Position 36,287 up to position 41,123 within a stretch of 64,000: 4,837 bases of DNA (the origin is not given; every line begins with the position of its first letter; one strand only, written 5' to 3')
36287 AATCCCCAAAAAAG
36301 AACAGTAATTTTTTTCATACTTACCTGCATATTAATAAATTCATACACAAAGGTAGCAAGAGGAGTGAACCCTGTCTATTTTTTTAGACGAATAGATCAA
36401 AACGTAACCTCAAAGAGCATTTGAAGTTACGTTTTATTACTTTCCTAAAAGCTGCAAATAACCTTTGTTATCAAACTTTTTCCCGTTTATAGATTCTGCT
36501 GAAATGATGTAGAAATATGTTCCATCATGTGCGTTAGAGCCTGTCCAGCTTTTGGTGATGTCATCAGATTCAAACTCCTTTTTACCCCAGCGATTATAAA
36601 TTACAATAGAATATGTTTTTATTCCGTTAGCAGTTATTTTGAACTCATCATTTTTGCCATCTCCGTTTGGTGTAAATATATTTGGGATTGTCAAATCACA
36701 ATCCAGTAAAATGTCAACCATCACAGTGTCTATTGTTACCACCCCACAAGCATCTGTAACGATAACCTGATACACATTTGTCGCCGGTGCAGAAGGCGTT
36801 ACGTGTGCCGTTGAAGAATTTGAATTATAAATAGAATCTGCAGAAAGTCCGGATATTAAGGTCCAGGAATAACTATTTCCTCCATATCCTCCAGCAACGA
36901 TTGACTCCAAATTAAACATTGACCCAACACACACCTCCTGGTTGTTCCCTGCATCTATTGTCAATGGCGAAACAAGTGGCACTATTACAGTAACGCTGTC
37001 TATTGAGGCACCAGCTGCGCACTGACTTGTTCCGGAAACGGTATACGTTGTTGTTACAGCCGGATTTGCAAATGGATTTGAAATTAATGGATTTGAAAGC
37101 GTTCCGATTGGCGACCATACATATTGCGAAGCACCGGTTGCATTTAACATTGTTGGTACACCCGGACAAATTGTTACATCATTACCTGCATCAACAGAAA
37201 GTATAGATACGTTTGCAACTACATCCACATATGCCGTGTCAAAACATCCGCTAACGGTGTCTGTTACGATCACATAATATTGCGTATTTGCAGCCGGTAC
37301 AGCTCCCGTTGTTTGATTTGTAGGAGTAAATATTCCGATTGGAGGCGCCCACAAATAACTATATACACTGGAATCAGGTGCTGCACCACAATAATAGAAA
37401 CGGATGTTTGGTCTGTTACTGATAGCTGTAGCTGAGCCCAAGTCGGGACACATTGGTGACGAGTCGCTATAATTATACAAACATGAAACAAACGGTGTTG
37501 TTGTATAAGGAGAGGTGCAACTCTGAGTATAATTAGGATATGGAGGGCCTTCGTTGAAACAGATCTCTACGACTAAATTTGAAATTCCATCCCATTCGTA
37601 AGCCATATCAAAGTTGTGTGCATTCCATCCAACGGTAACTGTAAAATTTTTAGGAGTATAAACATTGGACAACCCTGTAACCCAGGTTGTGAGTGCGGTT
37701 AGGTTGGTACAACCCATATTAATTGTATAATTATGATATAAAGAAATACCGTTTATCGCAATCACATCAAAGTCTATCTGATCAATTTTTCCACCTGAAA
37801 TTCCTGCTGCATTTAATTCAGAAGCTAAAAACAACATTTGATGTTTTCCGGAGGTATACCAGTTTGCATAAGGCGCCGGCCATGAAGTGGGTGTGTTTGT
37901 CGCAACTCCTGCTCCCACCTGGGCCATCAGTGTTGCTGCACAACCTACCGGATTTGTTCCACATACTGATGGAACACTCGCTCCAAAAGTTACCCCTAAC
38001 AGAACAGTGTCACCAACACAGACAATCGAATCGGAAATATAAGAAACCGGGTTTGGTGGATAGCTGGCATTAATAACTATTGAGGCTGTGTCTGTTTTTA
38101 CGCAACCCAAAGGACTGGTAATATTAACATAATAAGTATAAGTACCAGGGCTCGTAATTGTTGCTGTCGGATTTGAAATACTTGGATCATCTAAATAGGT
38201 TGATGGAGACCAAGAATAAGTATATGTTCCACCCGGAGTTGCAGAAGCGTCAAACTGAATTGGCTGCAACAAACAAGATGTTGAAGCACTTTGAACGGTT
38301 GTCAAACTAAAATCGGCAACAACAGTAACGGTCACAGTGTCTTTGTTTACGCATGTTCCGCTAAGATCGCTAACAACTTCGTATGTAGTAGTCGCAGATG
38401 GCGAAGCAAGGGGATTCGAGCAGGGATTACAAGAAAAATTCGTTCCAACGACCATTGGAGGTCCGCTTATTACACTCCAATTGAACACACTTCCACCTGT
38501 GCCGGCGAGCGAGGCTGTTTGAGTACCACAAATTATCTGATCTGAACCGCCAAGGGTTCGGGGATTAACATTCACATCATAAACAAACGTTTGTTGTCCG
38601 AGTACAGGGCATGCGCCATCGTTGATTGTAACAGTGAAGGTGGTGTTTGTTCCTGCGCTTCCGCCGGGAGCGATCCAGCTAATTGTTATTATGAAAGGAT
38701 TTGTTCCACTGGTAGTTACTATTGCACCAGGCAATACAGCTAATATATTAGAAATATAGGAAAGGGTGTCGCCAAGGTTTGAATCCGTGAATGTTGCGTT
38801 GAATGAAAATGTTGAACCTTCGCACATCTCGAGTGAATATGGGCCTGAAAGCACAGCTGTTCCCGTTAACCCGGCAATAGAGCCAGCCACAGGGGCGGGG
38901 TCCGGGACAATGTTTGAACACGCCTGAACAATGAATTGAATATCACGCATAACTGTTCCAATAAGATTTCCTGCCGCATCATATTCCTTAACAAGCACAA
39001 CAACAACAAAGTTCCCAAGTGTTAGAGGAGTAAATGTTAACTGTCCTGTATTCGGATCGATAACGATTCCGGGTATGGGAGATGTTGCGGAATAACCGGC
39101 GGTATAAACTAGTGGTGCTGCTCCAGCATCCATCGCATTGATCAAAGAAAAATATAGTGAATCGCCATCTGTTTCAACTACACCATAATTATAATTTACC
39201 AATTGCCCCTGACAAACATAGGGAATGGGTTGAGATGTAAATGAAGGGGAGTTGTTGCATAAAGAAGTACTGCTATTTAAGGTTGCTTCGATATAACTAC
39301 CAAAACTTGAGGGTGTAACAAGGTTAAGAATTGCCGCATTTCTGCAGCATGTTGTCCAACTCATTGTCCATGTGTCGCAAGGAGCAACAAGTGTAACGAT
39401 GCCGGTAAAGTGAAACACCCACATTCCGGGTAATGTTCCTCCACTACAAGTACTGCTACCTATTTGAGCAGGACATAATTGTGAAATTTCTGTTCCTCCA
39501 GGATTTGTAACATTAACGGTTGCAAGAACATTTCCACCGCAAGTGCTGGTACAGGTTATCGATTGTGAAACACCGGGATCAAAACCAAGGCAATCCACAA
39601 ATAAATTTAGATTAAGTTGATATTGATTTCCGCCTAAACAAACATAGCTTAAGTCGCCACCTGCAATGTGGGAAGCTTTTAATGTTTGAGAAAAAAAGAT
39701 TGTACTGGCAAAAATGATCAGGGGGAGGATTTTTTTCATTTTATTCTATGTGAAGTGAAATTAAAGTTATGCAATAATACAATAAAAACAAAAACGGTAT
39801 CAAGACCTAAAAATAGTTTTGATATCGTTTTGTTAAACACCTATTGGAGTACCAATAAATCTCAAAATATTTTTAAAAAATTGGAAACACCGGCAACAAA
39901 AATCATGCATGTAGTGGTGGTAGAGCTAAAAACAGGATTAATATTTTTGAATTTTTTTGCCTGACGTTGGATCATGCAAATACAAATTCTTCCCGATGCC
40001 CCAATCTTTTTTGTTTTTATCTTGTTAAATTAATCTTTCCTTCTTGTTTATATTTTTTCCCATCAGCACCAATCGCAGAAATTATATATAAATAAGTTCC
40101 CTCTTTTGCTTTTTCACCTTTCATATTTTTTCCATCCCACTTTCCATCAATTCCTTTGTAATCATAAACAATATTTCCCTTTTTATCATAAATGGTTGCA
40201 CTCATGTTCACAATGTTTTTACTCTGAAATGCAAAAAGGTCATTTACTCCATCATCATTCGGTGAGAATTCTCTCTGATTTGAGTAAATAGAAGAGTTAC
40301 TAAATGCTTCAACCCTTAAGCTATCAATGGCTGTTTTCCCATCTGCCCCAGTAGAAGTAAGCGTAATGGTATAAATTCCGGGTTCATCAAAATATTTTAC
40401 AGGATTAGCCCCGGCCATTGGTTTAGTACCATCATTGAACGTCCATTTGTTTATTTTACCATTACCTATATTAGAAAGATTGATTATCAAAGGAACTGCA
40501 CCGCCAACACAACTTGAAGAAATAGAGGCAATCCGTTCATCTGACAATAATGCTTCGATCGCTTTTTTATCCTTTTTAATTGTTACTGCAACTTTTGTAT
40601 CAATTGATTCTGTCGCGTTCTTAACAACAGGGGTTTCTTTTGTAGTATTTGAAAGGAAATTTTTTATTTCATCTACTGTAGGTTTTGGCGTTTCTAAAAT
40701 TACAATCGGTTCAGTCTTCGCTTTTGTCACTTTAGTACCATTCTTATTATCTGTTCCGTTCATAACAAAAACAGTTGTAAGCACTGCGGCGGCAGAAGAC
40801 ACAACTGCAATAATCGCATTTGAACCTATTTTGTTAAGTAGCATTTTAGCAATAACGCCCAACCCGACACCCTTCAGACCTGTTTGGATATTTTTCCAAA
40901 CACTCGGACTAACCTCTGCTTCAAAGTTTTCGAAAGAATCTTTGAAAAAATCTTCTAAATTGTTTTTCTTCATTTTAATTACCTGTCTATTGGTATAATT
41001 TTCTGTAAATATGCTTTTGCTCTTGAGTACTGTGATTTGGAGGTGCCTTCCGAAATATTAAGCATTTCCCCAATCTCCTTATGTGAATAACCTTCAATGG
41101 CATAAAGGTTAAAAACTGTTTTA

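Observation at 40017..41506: ECF sigma factor paired with an anti-sigma-like membrane protein that ends in a T9SS type B sorting domain: possible secretion-coupled checkpoint for adjacent adhesins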

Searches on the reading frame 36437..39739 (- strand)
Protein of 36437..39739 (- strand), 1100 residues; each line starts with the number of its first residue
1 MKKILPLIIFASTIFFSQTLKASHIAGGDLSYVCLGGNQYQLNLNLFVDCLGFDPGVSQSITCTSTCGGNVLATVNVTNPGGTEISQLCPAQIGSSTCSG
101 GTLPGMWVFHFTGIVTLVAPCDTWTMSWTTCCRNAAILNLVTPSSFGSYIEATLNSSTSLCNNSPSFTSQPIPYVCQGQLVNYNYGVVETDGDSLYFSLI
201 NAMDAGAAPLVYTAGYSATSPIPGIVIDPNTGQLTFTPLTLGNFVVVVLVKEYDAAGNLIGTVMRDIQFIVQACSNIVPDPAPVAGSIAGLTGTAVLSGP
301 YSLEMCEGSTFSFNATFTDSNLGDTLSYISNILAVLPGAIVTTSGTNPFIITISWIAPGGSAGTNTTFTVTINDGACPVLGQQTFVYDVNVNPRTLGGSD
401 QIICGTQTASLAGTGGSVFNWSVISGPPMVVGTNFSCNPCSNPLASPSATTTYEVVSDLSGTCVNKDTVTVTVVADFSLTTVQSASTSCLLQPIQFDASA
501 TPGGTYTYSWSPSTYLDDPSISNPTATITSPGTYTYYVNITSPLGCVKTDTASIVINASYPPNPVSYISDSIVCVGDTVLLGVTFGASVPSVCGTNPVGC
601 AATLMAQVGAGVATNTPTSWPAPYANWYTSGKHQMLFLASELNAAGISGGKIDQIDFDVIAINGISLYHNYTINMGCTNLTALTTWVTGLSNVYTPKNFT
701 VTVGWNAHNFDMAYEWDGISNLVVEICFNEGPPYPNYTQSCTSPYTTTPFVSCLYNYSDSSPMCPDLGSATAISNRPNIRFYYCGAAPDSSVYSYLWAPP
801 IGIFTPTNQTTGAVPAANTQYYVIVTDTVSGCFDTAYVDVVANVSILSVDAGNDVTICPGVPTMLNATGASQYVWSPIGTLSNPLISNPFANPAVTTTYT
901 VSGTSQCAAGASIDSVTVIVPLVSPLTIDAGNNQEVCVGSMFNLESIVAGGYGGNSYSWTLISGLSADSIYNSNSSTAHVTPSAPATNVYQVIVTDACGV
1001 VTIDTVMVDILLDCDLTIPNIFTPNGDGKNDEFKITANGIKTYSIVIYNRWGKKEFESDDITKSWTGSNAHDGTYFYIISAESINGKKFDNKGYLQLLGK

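Call 3: search_protein_families(library=pfam, proteins=[window:36437-39739:-], max_evalue=0.01)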
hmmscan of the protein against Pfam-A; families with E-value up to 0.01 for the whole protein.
window:36437-39739:- (1100 aa): 3 families
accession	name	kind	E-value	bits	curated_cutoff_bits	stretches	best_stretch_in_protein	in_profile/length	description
PF13585.12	CHU_C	-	2.7e-19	69.5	27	1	1017-1097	2-86/86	CHU_C Type IX secretion signal domain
PF22352.2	K319L-like_PKD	-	1.8e-09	37.9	27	1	930-1008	1-82/84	K319L-like, PKD domain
PF18911.6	PKD_4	-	0.00054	20.4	27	0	486-554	12-83/85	PKD domain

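Call 4: search_protein_families(library=ncbifam, proteins=[window:36437-39739:-], max_evalue=0.01)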
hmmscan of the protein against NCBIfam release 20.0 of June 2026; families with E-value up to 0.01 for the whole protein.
window:36437-39739:- (1100 aa): 1 family
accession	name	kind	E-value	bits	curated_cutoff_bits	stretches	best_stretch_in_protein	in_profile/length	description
TIGR04131.1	Bac_Flav_CTERM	domain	3.1e-09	36.8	35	1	1017-1081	2-71/85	T9SS type B sorting domain-containing protein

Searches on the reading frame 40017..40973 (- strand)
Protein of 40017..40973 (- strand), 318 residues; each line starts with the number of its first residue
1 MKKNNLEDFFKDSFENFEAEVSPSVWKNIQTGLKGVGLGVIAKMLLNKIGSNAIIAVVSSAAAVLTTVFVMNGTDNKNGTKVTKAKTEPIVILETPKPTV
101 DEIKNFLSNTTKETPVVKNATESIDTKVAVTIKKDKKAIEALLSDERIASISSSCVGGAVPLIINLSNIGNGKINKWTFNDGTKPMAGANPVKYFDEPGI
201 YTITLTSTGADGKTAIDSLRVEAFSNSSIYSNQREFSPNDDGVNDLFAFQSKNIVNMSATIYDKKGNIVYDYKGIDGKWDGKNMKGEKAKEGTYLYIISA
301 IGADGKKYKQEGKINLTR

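Call 3: search_protein_families(library=pfam, proteins=[window:40017-40973:-], max_evalue=0.01)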
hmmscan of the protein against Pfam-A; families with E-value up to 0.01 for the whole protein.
window:40017-40973:- (318 aa): 4 families
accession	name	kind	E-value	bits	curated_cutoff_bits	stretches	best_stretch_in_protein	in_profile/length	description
PF13585.12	CHU_C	-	6e-17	62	27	1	235-314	6-84/86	CHU_C Type IX secretion signal domain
PF18911.6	PKD_4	-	6e-09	36.3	27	1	155-215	15-76/85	PKD domain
PF13860.13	FlgD_ig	-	0.00012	22.4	27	1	251-300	19-75/79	FlgD Ig-like domain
PF00801.26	PKD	-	0.0015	18.9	23.5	1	176-214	33-72/80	PKD domain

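Call 4: search_protein_families(library=ncbifam, proteins=[window:40017-40973:-], max_evalue=0.01)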
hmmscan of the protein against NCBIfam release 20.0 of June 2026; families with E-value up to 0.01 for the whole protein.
window:40017-40973:- (318 aa): 4 families
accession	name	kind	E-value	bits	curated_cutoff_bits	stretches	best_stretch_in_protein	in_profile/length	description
TIGR04131.1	Bac_Flav_CTERM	domain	1.9e-08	34.4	35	1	233-316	4-83/85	T9SS type B sorting domain-containing protein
TIGR03769.1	P_ac_wall_RPT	domain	0.0031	18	30.9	0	195-217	9-33/41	TIGR03769 domain-containing protein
NF005176.1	PRK06655.1-1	equivalog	0.004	17.1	230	1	250-307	93-155/197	flagellar hook assembly protein FlgD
NF053608.1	Lsa66_OmpA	equivalog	0.0051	15.3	700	0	221-252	13-44/581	fibronectin-binding adhesin Lsa66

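Call 7: find_homologous_proteins(query=window:40017-40973:-, max_evalue=0.001)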
Query window:40017-40973:- (318 aa): 190 proteins with E <= 0.001 among 4682 candidates; the best 120 are listed.
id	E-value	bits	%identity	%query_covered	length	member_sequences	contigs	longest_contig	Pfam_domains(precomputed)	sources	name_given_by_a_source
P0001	7.1e-159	546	80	100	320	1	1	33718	PF13585.13,PF18911.7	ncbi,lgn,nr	ncbi:MAG: gliding motility-associated C-terminal domain-containing protein [Bacteroidetes bacterium]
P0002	2.2e-158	544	80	100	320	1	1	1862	PF13585.13,PF18911.7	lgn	-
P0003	1.1e-141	489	72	100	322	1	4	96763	PF13585.13,PF13860.13,PF18911.7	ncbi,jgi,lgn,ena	-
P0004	7.7e-139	480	70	100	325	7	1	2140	PF13585.13,PF18911.7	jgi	-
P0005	9.5e-139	480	70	100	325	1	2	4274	PF13585.13,PF18911.7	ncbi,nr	ncbi:MAG: gliding motility-associated C-terminal domain-containing protein [Bacteroidetes bacterium]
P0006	6.9e-138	477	70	100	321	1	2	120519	PF13585.13,PF13860.13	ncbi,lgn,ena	-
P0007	4.5e-133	461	68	100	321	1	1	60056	PF13585.13,PF18911.7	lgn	-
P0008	6.8e-132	457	67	100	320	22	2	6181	PF13585.13,PF18911.7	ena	-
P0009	1.7e-131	456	67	100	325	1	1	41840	PF13585.13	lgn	-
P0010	5.4e-131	454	67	100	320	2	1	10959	PF13585.13,PF18911.7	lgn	-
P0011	1.7e-130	453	68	100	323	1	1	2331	PF13585.13,PF18911.7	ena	-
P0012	8.8e-130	450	67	100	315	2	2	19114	PF13585.13,PF18911.7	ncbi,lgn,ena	-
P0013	1.4e-129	450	66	100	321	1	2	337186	PF13585.13,PF18911.7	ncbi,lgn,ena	-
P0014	1.6e-129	450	66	100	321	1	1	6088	PF13585.13,PF18911.7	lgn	-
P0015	5.8e-129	448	66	100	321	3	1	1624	PF13585.13,PF18911.7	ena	-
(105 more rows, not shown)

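Call 9: find_related_loci(query=A1, collection=genome_contigs, flank=10000)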
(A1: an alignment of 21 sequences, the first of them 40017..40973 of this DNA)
Query A1 (318 aa) in genome_contigs; peptide patterns used: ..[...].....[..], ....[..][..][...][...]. (x = any residue, [..] = any of these).
134 stretches matched a pattern; 47 encode a relative of the query (tblastn E <= 1e-3); 47 distinct loci.
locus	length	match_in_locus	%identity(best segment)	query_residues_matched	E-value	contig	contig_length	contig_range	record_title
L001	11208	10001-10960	80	1-318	3e-167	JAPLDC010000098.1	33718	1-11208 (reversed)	MAG: Bacteroidetes bacterium isolate LacPavin_0920_WC57_MAG_35_7 LacPavin_0920_WC57_scaffold_340260, whole genome shotgu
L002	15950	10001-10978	67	1-318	2e-136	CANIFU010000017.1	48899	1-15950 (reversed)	MAG: Bacteroidetes bacterium isolate RH-14apr17-211 genome assembly, contig: RH-14apr17-C1572, whole genome shotgun sequ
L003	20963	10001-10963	70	1-318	2e-132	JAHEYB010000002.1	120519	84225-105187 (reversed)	MAG: Bacteroidetes bacterium isolate nzgw118 NODE_218_length_120520_cov_6.034892, whole genome shotgun sequence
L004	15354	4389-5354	72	1-318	4e-131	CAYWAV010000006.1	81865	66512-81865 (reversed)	MAG TPA_asm: uncultured Chitinophaga sp. isolate SRP128246_co1_111 genome assembly, contig: NODE_228_length_81865_cov_15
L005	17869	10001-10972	62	1-318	9e-123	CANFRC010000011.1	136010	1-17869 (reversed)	MAG: Bacteroidetes bacterium isolate Jr-16oct17-164 genome assembly, contig: Jr-16oct17-C237, whole genome shotgun seque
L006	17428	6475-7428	65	1-318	1e-121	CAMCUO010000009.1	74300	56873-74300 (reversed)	MAG: Chitinophaga pinensis isolate TrH-25oct19-117 genome assembly, contig: TrH-25oct19-C445, whole genome shotgun seque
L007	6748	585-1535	67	1-318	5e-122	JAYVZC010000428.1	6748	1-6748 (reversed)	MAG: Bacteroidota bacterium isolate GL88_DN_metabinner_4 GL88_DN_metabinner_4_427, whole genome shotgun sequence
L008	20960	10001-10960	66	1-318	2e-119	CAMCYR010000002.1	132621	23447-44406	MAG: Chitinophaga pinensis isolate MsH-01oct19-148 genome assembly, contig: MsH-01oct19-C143, whole genome shotgun seque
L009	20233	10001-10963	66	1-318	4e-116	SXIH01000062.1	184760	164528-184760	MAG: Bacteroidota bacterium isolate F1-120-MAGs045 F1-120__c906435, whole genome shotgun sequence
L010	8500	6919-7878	54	5-318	4e-106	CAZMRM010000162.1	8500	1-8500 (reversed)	MAG TPA_asm: uncultured Chitinophaga sp. isolate SRP344714_co1_386 genome assembly, contig: NODE_14822_length_8500_cov_3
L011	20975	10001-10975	54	1-318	2e-105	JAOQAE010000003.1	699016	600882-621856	MAG: Bacteroidetes bacterium isolate RYN_274 scaffold_297698, whole genome shotgun sequence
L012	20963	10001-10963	53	1-318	1e-103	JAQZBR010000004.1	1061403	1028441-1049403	MAG: Bacteroidota bacterium isolate C_No_T20_C_bin.137 scaffold_16, whole genome shotgun sequence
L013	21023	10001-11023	51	1-318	3e-103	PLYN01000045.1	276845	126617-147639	MAG: Bacteroidetes bacterium isolate palsa_966 73.20120700_P3D.266_contig_6533, whole genome shotgun sequence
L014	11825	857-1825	50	1-318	8e-100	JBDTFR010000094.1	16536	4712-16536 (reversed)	MAG: Bacteroidia bacterium isolate cluster2_bin.231 k127_521700, whole genome shotgun sequence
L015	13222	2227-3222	51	1-318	4e-98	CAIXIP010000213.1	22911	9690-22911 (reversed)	MAG: uncultured Bacteroidetes bacterium isolate KT5_bin-767 genome assembly, contig: bin-767:213/358, whole genome shotg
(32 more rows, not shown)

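Call 46: predict_structure(alignment_id=A4)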
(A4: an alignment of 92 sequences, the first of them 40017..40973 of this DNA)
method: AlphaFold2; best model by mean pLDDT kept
length: 318 residues; sequences in the alignment: 92
mean_pLDDT: 64.4   pTM: 0.39
mean pLDDT of the five models: 64.4, 64.2, 63.7, 62.5, 61.9
residues with pLDDT >= 90: 101; 70-90: 68; 50-70: 13; < 50: 136
segments of 3 or more residues with pLDDT < 50: 1-4, 13-99, 101-104, 107-138, 140-144
pLDDT, mean of each block of 10 residues (from residue 1): 47 45 43 37 28 25 22 27 30 35 44 28 27 45 67 81 90 94 91 89 94 93 79 85 88 88 92 90 93 93 84 92
secondary structure, 60 per line:
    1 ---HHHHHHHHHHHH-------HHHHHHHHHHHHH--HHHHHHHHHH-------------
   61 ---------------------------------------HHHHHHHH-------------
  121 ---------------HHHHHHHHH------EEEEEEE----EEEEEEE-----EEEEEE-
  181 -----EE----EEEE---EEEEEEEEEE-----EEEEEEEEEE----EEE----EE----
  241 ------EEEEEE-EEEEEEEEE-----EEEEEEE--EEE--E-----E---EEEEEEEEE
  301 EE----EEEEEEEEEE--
elements in order: H4-15 H23-35 H38-47 H100-107 H136-144 E151-157 E162-168 E174-179 E192-195 E199-208 E214-223 E228-230 E247-252 E254-262 E268-274 E277-279 E292-302 E307-316

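Call 50: fold_search(model_id=the predicted structure, library=pdb)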
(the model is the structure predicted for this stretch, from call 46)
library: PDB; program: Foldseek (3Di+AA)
matches with E <= 10: 1419; with E <= 0.001: 94
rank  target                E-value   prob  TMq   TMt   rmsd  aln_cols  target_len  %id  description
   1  6za2_A                4.6e-06  1.00  0.23  0.08  17.1       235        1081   14  Crystal structure of dimeric latent PorU from Porphyromonas gingivalis (released 2021-09-29)
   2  4be6_A                1.7e-05  1.00  0.19  0.25  20.4       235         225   10  V. cholera biofilm scaffolding protein RbmA (released 2013-12-18)
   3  4kkq_A                1.7e-05  1.00  0.19  0.25  20.4       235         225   11  Crystal structure of Vibrio cholerae RbmA (crystal form 1) (released 2013-05-22)
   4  5xyr                  2.0e-05  1.00  0.24  0.06  17.0       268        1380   14  Crystal structure of a serine protease from Streptococcus species (released 2018-08-08)
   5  4kkp_B                2.3e-05  1.00  0.19  0.24  20.3       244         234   10  Crystal structure of Vibrio cholerae RbmA (crystal form 2) (released 2013-05-22)
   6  6za2_B                2.6e-05  1.00  0.23  0.08  16.0       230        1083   14  Crystal structure of dimeric latent PorU from Porphyromonas gingivalis (released 2021-09-29)
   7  5g50_B                3.2e-05  1.00  0.19  0.25  20.4       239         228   11  Vibrio cholerae scaffolding protein RbmA in complex with magnesium. (released 2017-11-29)
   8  4be5_A                3.6e-05  1.00  0.19  0.26  20.2       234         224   11  V. cholera biofilm scaffolding protein RbmA (released 2013-12-18)
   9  7yzx_A                3.8e-05  1.00  0.25  0.10  11.5       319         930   12  ScpA from Streptococcus pyogenes, D783A mutant. (released 2022-08-31)
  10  1xf1_A                4.0e-05  1.00  0.22  0.09  14.2       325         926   11  Structure of C5a peptidase- a key virulence factor from Streptococcus (released 2005-11-22)
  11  9flw_A                4.7e-05  1.00  0.27  0.19   8.1       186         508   17  CryoEM structure of the fragment-6 (3571-4078) in the grappling hook protein A (GhpA) in the bacterium Aureispira sp.  (released 2024-10-16)
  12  7bj3                  5.2e-05  1.00  0.25  0.10  14.0       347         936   11  ScpA from Streptococcus pyogenes, S512A active site mutant (released 2021-05-12)
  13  3lpw_B                5.8e-05  1.00  0.23  0.32   8.7       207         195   10  Crystal structure of the FnIII-tandem A77-A78 from the A-band of titin (released 2010-09-08)
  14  9a3v_B                6.1e-05  1.00  0.26  0.38   7.7       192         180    8  Predicted model of tissue transglutaminase 2 (TG2) in complex with plasma fibronectin type III modules 14 and 15 (FNII (released 2024-02-02)
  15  4kkq_B                6.1e-05  1.00  0.19  0.25  20.2       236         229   10  Crystal structure of Vibrio cholerae RbmA (crystal form 1) (released 2013-05-22)
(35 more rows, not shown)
